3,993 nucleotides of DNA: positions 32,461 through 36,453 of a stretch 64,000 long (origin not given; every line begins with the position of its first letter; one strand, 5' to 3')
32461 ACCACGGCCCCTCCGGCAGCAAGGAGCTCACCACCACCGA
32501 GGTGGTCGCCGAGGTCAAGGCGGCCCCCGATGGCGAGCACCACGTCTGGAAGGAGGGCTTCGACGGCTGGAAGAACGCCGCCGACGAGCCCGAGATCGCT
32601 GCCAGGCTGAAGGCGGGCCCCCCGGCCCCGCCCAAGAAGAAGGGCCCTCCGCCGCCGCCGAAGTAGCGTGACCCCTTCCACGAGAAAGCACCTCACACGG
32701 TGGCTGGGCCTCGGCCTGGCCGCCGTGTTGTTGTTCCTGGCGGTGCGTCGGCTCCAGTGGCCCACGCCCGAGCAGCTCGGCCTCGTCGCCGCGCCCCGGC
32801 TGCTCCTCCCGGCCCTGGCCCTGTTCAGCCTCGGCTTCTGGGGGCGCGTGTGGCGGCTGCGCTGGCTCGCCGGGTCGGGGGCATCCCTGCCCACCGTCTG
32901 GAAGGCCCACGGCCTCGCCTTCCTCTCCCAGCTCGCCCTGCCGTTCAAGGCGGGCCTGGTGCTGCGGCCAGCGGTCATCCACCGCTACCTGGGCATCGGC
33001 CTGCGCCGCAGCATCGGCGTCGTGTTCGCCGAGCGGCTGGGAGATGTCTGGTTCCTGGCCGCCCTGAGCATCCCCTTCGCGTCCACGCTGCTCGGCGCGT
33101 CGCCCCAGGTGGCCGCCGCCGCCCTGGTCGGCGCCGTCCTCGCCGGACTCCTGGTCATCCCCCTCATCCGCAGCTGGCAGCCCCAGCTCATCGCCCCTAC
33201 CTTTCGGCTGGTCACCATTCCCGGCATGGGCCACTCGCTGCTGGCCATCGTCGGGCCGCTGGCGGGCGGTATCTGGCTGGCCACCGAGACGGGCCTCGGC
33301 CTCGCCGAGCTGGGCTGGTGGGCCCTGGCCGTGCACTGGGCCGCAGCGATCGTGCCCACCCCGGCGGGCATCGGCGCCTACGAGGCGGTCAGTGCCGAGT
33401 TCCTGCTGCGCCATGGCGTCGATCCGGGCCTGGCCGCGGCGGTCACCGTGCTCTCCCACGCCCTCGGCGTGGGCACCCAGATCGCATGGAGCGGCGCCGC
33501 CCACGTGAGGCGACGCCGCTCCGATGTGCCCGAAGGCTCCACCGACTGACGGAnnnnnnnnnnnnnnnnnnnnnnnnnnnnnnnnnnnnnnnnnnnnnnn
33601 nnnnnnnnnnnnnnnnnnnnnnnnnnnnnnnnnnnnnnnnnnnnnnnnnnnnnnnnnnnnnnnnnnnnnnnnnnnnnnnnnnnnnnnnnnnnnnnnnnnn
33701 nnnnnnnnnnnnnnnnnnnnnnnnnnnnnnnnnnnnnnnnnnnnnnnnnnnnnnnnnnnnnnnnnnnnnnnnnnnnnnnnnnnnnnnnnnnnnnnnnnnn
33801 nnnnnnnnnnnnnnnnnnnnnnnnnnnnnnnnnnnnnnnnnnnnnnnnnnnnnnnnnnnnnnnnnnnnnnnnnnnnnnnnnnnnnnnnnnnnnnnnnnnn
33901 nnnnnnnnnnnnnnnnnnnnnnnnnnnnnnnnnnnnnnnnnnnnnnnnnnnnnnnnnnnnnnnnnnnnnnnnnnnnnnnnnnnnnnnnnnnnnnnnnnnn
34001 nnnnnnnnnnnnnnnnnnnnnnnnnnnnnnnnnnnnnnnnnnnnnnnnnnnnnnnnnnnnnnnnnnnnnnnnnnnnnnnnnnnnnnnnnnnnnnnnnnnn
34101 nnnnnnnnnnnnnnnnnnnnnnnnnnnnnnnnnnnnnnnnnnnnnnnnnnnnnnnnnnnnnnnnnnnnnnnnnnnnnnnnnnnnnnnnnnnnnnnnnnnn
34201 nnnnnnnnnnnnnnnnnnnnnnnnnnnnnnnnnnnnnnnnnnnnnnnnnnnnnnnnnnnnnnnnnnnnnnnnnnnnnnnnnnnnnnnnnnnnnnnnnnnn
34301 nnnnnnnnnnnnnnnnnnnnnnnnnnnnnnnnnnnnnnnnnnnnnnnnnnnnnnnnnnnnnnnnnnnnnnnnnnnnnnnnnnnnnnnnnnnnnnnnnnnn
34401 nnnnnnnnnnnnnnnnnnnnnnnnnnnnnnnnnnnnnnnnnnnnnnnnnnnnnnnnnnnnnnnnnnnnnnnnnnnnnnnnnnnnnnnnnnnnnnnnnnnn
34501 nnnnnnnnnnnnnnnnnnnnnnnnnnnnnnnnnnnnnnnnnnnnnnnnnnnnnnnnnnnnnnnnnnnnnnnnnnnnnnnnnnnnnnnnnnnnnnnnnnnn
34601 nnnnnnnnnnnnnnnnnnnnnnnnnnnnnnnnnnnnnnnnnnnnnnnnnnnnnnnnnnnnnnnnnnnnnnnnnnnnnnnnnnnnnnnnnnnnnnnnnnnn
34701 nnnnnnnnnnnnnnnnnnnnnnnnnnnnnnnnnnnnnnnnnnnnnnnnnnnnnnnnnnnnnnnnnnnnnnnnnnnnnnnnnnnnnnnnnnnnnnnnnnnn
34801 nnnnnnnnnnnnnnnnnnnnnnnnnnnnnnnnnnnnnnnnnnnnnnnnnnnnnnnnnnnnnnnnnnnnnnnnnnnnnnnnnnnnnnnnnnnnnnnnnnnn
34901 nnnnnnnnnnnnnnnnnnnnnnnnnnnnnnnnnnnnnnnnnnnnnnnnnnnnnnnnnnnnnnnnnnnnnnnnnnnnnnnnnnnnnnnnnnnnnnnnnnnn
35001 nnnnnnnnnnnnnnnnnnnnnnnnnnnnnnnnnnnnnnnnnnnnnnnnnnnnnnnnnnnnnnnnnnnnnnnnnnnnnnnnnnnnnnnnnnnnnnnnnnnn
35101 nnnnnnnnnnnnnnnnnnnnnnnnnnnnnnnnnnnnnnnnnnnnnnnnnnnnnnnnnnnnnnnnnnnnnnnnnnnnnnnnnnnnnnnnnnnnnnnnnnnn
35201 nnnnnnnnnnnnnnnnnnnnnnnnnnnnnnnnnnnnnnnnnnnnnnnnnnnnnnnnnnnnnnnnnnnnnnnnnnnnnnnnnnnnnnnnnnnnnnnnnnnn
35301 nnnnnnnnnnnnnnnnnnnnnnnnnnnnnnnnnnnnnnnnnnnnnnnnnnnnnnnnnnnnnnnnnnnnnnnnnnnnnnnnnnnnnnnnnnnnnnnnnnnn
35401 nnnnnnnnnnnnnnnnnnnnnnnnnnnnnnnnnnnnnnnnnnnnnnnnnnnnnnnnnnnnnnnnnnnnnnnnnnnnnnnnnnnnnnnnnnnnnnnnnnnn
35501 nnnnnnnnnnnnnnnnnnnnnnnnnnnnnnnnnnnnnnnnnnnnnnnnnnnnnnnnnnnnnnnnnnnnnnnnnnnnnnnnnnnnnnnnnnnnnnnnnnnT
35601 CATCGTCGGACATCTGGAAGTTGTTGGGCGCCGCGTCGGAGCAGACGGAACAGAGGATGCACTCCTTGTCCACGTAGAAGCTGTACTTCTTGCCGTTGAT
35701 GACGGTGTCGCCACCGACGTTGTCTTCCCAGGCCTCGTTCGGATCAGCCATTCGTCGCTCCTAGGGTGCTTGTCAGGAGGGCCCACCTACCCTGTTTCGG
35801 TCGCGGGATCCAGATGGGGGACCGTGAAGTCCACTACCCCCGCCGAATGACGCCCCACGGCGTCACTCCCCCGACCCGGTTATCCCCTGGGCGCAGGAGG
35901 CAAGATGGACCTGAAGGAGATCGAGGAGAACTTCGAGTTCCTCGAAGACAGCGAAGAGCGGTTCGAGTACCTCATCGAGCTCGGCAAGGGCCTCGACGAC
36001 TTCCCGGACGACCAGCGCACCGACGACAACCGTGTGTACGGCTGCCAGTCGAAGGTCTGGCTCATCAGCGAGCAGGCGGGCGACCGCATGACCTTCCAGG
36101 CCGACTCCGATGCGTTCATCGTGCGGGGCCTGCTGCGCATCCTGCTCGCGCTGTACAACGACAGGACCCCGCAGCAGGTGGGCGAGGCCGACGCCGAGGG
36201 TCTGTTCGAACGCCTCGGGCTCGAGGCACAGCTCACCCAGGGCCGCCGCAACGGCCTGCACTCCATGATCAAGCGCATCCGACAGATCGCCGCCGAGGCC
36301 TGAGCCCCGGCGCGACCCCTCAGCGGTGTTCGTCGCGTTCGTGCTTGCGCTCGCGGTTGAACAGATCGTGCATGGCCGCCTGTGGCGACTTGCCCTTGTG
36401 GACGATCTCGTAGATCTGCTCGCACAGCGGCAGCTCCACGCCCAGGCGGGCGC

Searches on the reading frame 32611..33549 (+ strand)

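Call 82: search_protein_families(library=pfam, proteins=[window:32611-33549:+], max_evalue=0.0001)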
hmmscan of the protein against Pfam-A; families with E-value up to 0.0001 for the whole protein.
window:32611-33549:+ (312 aa): 1 family
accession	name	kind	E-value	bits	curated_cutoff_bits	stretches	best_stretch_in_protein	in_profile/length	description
PF03706.18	LPG_synthase_TM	-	4.8e-16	59.5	33.4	1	31-289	2-297/302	Lysylphosphatidylglycerol synthase TM region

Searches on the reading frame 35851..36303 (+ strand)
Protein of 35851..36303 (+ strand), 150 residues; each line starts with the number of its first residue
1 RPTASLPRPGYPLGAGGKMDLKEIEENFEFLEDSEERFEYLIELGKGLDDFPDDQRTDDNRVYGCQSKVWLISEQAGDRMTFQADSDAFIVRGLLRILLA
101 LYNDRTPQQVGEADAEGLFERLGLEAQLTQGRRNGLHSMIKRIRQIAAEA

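Call 82: search_protein_families(library=pfam, proteins=[window:35851-36303:+], max_evalue=0.0001)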
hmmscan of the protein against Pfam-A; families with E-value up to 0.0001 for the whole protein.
window:35851-36303:+ (150 aa): 1 family
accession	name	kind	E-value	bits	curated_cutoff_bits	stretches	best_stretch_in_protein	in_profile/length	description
PF02657.20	SufE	-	2.3e-42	144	27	1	26-145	2-120/121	Fe-S metabolism associated domain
